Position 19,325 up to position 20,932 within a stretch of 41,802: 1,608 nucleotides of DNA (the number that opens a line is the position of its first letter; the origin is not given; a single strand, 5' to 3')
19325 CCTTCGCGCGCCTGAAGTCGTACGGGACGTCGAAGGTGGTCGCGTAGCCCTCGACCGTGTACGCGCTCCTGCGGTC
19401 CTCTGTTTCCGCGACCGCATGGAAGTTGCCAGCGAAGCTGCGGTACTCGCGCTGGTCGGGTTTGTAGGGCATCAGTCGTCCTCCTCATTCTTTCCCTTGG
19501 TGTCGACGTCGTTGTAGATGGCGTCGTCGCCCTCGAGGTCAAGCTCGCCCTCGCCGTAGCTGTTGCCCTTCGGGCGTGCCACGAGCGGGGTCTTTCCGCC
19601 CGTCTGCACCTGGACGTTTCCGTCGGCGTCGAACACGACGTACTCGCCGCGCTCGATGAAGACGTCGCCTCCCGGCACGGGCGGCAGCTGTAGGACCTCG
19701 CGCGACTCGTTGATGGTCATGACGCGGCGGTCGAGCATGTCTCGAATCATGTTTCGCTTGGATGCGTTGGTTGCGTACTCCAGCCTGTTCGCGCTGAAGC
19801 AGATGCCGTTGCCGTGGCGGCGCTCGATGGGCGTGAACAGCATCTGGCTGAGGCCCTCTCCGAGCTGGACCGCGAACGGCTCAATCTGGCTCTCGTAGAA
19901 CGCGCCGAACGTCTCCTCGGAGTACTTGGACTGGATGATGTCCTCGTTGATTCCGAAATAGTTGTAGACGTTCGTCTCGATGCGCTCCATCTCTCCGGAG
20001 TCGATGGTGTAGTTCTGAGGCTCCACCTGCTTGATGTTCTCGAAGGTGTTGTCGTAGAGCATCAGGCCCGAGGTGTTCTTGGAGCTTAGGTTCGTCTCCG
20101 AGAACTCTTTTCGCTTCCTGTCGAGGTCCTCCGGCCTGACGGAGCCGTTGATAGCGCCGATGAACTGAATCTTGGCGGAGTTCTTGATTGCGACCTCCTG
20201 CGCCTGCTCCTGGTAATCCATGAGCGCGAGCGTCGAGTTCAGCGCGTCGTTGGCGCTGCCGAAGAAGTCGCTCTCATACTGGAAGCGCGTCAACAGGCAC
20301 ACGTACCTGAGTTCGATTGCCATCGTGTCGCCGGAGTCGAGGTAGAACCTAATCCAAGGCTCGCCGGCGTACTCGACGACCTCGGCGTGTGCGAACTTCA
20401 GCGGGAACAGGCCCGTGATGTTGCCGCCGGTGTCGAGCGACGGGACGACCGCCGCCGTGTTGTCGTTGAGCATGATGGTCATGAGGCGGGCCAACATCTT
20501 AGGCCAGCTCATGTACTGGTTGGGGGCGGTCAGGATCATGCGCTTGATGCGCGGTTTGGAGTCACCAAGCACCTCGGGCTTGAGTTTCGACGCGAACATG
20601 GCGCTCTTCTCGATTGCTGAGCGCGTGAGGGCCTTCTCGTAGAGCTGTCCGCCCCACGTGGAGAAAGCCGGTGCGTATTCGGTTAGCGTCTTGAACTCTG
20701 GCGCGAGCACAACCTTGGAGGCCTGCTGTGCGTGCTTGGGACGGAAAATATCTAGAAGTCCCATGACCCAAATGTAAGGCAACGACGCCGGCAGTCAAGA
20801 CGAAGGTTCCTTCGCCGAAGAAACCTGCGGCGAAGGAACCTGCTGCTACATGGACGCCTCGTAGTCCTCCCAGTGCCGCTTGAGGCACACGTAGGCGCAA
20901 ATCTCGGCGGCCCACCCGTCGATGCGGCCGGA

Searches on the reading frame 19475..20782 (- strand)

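Call 13: search_protein_families(library=pfam, max_evalue=0.01, proteins=[window:19475-20782:-])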
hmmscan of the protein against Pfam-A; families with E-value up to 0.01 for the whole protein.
seq(436 aa): 1 family
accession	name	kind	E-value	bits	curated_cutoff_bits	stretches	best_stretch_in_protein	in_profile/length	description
PF04860.17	Phage_portal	-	1.2e-23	84.2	39.1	1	79-364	37-320/321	Phage portal protein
